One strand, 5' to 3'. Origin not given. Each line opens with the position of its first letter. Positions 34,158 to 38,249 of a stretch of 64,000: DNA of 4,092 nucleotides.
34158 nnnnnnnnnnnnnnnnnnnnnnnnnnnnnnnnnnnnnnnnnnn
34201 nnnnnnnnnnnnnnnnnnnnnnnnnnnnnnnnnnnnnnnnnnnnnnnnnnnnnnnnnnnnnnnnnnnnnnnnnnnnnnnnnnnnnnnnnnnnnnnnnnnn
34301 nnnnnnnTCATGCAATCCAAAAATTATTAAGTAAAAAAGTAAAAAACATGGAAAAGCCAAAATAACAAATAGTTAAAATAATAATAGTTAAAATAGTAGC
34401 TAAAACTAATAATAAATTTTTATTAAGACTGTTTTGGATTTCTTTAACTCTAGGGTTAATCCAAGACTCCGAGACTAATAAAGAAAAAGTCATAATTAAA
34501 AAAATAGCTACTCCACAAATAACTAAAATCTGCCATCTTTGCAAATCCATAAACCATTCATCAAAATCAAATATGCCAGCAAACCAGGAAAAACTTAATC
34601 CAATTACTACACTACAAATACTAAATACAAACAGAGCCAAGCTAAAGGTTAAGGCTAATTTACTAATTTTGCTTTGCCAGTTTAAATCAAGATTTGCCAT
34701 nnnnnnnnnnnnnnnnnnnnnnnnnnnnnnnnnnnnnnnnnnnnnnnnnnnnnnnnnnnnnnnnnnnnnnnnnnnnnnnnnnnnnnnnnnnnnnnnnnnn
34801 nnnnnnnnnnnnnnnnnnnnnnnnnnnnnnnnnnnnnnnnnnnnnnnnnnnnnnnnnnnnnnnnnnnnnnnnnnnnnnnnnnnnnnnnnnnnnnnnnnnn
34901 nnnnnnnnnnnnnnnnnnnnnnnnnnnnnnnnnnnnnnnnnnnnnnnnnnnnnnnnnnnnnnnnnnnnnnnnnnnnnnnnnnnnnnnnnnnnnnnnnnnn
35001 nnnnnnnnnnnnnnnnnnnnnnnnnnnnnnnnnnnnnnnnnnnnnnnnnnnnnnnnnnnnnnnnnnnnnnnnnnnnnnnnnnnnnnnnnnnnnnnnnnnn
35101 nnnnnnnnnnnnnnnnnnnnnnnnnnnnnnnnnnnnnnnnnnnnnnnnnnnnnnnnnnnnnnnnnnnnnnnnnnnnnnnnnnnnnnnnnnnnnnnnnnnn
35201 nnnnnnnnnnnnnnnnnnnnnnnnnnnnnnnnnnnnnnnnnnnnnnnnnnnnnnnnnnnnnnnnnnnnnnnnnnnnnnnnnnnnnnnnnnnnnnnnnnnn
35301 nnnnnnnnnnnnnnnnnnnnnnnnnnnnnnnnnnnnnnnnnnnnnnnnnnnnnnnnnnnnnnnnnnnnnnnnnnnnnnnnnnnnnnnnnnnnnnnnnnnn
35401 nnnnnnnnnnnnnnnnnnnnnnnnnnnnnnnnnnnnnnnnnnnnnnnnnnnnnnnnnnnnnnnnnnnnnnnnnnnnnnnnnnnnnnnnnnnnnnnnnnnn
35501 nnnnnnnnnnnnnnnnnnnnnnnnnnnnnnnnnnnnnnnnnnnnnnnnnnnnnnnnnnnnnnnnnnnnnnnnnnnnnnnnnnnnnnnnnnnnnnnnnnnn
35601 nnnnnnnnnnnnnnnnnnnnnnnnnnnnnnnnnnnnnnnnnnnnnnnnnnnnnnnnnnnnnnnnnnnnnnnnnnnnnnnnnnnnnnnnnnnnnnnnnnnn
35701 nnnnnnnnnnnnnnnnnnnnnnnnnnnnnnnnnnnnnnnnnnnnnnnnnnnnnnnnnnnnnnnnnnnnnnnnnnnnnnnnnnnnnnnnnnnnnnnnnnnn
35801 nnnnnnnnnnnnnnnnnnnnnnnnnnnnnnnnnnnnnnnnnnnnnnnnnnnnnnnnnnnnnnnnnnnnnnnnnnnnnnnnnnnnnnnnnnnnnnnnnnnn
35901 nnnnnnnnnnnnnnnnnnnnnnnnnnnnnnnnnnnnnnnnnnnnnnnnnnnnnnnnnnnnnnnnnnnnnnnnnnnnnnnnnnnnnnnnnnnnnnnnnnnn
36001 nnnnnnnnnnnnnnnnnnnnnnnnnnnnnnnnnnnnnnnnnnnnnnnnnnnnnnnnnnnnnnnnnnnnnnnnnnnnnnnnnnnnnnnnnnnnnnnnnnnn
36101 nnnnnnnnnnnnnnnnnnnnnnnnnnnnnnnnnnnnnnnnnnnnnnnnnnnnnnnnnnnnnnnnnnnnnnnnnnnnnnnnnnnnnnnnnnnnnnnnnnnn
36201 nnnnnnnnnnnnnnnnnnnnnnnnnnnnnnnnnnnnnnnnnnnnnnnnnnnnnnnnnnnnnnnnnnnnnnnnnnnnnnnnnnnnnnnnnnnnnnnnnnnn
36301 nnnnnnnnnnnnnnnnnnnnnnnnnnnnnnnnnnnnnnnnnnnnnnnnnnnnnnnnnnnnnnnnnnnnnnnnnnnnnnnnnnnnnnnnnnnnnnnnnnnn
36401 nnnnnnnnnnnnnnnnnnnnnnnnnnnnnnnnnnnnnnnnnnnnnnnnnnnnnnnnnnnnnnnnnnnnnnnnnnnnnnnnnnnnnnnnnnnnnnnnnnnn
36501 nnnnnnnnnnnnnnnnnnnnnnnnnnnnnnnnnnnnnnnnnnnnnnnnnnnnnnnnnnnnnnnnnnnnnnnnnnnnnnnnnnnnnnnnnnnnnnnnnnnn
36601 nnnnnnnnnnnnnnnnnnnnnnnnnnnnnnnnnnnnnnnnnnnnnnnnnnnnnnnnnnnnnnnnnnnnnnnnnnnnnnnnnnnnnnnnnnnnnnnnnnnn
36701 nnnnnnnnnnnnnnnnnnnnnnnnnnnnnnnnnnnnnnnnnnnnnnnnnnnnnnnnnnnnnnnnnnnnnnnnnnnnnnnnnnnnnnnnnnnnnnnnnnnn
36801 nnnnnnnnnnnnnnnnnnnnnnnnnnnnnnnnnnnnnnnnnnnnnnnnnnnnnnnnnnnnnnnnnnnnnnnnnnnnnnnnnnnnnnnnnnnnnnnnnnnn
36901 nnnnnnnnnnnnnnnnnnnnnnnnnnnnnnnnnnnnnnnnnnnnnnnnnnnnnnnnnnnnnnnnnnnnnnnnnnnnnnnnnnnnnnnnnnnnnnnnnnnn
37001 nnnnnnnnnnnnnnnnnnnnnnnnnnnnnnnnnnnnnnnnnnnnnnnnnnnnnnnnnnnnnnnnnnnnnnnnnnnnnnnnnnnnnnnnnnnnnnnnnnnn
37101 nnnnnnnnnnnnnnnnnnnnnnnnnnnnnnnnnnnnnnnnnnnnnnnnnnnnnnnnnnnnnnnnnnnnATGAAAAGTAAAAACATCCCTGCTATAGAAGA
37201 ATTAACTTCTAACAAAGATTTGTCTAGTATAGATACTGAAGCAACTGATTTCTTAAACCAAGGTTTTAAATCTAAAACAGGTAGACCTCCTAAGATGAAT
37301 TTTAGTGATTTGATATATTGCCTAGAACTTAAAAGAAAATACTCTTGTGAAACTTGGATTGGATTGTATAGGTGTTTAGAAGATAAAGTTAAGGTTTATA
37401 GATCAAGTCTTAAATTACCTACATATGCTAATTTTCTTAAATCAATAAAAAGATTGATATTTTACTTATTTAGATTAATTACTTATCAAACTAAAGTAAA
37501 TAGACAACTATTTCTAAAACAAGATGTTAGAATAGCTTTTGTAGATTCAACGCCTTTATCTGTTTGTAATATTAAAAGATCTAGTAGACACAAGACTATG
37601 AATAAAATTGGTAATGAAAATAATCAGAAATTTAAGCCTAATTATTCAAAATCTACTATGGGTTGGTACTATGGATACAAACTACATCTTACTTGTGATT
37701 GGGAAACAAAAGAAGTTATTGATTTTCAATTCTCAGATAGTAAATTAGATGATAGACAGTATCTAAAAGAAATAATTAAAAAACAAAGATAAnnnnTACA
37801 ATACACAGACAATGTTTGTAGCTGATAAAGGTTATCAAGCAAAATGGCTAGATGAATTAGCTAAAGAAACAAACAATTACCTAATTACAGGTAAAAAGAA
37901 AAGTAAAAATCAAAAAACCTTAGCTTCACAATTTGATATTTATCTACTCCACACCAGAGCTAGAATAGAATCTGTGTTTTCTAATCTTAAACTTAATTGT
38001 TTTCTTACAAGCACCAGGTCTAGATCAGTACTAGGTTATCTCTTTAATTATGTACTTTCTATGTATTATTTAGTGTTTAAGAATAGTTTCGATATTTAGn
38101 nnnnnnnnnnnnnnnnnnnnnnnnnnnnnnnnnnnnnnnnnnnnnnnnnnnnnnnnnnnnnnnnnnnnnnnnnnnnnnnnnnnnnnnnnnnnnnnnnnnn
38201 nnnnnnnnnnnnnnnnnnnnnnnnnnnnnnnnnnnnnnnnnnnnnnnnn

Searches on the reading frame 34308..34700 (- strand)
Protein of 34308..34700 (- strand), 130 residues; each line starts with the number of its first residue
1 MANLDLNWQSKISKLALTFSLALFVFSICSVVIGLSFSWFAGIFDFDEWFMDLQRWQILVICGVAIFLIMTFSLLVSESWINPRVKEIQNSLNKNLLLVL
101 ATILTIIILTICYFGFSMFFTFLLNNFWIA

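Call 20: search_protein_families(library=pfam, proteins=[window:34308-34700:-], max_evalue=0.01)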
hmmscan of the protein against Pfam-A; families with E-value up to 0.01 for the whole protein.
window:34308-34700:- (130 aa): 0 families

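Call 24: search_protein_families(library=ncbifam, proteins=[window:34308-34700:-], max_evalue=0.01)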
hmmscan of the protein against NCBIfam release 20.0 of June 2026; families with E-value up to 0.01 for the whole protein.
window:34308-34700:- (130 aa): 1 family
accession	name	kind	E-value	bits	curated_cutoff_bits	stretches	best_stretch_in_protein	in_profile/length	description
NF046000.1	MAG1210_fam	subfamily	0.0011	17.8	275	1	9-94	56-133/550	MAG1210 family protein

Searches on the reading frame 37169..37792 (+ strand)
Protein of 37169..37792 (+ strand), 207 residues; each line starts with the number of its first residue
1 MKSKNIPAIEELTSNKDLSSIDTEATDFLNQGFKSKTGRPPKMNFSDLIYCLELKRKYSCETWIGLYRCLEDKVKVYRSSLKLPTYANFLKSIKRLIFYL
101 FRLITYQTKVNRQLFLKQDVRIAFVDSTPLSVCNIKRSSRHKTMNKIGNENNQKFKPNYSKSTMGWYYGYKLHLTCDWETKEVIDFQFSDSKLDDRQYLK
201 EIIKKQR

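Call 21: search_protein_families(library=pfam, proteins=[window:37169-37792:+], max_evalue=0.01)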
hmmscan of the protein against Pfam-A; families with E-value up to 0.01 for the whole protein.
window:37169-37792:+ (207 aa): 2 families
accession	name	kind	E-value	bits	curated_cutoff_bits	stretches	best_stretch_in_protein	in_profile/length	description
PF13612.12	DDE_Tnp_1_3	-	4.8e-16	59.6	27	1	121-205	6-80/155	Transposase DDE domain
PF01609.27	DDE_Tnp_1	-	2.1e-07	31.4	23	1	121-204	5-70/200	Transposase DDE domain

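Call 24: search_protein_families(library=ncbifam, proteins=[window:37169-37789:+], max_evalue=0.01)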
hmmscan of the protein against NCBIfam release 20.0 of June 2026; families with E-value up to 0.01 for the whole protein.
window:37169-37789:+ (207 aa): 4 families
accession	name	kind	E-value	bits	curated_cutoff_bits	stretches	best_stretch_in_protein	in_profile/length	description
NF033520.1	transpos_IS982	equivalog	1.4e-22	80.5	130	1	47-205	4-148/243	IS982 family transposase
NF033581.1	transpos_IS5_4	equivalog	4e-05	23.1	140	1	83-205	77-190/285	IS5 family transposase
NF033579.1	transpos_IS5_2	equivalog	0.00012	21.7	140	1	20-205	19-175/289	IS5 family transposase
NF033592.1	transpos_IS4_1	equivalog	0.00016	20.9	115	1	41-205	24-173/332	IS4 family transposase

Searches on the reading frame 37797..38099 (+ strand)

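Call 24: search_protein_families(library=ncbifam, proteins=[window:37797-38099:+], max_evalue=0.01)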
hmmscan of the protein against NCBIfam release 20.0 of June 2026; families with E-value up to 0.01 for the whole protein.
window:37797-38099:+ (100 aa): 4 families
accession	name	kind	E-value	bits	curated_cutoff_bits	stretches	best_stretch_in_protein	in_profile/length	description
NF033520.1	transpos_IS982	equivalog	5.5e-12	45.8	130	1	6-84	154-231/243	IS982 family transposase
NF033580.1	transpos_IS5_3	equivalog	5.7e-06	26.1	110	1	5-65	172-229/258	IS5 family transposase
NF033581.1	transpos_IS5_4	equivalog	1.5e-05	24.5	140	1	7-77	195-267/285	IS5 family transposase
NF033578.1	transpos_IS5_1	equivalog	0.0002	20.6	275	1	5-90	329-409/419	IS5 family transposase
